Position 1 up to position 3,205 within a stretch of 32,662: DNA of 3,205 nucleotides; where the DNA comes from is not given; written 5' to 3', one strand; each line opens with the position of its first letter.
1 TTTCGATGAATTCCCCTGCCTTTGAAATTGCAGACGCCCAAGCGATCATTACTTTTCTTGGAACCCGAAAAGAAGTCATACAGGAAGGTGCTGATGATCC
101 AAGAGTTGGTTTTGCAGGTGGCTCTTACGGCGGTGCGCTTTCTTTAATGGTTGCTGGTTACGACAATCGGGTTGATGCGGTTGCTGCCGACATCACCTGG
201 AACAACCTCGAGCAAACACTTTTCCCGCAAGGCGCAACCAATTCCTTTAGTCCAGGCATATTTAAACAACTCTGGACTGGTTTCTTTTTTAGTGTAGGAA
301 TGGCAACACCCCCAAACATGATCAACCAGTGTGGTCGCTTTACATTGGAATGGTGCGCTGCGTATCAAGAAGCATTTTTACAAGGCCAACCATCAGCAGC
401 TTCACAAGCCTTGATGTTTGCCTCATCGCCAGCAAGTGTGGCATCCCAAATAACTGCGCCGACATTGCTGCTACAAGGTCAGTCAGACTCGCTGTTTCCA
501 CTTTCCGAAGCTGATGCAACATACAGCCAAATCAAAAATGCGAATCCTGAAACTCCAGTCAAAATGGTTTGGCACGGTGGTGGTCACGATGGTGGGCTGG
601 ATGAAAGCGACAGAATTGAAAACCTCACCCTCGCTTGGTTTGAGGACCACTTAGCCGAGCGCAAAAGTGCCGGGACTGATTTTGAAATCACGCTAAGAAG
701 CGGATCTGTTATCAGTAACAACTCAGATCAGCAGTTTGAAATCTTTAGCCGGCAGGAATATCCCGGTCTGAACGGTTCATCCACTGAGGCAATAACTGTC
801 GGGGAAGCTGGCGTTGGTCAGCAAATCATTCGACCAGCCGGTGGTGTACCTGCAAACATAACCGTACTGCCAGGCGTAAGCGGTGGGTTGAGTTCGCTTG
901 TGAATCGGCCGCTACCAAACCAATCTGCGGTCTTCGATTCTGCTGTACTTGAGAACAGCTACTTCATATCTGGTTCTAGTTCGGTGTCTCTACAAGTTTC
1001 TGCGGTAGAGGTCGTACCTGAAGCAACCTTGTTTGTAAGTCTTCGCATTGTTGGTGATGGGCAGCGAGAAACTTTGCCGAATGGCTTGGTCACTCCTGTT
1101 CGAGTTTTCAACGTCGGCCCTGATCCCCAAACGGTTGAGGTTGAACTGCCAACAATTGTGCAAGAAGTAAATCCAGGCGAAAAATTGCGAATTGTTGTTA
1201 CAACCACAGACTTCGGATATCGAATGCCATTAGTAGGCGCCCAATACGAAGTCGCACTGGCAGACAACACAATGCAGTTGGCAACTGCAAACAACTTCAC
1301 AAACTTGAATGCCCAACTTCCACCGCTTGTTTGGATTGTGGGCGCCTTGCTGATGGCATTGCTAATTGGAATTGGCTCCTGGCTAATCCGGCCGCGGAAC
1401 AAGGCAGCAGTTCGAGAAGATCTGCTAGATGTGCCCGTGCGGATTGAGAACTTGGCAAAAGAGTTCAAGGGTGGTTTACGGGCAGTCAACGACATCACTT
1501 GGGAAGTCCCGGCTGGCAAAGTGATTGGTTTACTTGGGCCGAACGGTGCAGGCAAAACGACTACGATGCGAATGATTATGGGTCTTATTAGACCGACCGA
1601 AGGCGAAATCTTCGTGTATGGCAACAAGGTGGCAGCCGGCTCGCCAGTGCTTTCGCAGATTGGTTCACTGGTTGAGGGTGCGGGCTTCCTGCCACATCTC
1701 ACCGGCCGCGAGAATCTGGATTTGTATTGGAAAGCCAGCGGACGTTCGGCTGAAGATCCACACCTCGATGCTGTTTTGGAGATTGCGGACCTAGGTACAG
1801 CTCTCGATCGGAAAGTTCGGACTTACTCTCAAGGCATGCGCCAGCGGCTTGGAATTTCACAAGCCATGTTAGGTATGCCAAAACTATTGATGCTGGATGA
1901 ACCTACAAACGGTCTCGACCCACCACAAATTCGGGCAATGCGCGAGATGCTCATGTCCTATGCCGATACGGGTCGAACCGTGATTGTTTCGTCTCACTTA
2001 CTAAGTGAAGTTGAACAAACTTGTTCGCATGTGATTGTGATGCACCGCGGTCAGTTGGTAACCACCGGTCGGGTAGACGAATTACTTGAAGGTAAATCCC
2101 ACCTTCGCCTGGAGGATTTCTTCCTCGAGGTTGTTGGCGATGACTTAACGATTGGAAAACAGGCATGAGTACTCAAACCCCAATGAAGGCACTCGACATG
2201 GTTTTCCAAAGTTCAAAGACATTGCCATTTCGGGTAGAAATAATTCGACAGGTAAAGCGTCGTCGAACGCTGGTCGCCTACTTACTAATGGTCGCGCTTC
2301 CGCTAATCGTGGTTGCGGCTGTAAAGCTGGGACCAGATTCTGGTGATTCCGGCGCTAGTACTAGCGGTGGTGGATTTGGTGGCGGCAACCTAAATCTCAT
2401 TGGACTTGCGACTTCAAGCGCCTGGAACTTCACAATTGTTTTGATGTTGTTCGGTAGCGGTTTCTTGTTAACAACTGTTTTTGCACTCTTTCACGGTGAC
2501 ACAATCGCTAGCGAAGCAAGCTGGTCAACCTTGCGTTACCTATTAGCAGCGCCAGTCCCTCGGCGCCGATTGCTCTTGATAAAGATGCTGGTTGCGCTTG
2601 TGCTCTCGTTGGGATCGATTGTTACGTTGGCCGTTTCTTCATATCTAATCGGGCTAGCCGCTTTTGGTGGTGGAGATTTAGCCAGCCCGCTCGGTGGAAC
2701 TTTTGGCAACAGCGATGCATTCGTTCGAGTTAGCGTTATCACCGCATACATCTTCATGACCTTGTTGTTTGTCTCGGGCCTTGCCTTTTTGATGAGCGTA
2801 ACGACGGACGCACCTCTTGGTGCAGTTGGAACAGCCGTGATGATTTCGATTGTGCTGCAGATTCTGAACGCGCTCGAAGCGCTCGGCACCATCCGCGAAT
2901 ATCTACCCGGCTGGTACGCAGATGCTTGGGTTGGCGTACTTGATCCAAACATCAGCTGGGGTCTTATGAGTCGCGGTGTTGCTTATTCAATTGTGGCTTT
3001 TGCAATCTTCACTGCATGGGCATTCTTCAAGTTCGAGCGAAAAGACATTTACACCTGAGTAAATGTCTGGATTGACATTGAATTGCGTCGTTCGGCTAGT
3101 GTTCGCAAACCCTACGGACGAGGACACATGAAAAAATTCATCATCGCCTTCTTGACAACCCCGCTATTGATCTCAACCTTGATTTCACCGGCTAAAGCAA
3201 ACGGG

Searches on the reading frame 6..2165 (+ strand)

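Call 24: search_protein_families(library=pfam, proteins=[window:6-2165:+], max_evalue=0.00001)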
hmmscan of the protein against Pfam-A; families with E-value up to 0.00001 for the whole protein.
window:6-2165:+ (720 aa): 5 families
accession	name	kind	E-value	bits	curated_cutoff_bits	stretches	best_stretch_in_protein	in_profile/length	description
PF00005.33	ABC_tran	-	4.3e-29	102.3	25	1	494-635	1-137/137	ABC transporter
PF13304.12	AAA_21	-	8.7e-11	42.9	27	1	602-666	233-300/304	AAA domain, putative AbiEii toxin, Type IV TA system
PF02129.25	Peptidase_S15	-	2.8e-07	31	23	1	7-194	76-260/262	X-Pro dipeptidyl-peptidase (S15 family)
PF00326.27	Peptidase_S9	-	5.6e-07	29.7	22.6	0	127-217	118-211/213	Prolyl oligopeptidase family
PF08530.16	PepX_C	-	8.8e-06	26.2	22.5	0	302-405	74-183/217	X-Pro dipeptidyl-peptidase C-terminal non-catalytic domain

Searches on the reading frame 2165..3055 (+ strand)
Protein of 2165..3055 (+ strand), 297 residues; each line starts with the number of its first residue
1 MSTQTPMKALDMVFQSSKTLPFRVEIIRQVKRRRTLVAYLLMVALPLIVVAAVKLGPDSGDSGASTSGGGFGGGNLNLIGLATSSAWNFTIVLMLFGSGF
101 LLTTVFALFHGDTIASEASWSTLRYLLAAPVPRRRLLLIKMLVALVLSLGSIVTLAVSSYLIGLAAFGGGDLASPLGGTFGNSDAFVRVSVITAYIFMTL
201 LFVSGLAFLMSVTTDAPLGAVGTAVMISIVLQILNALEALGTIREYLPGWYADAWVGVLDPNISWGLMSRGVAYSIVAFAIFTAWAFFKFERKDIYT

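Call 24: search_protein_families(library=pfam, proteins=[window:2165-3055:+], max_evalue=0.00001)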
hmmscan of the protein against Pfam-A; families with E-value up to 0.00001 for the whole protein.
window:2165-3055:+ (297 aa): 1 family
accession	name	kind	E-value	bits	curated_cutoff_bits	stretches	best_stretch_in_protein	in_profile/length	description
PF12679.13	ABC2_membrane_2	-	2e-06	27.7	27.2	1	24-235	6-199/283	ABC-2 family transporter protein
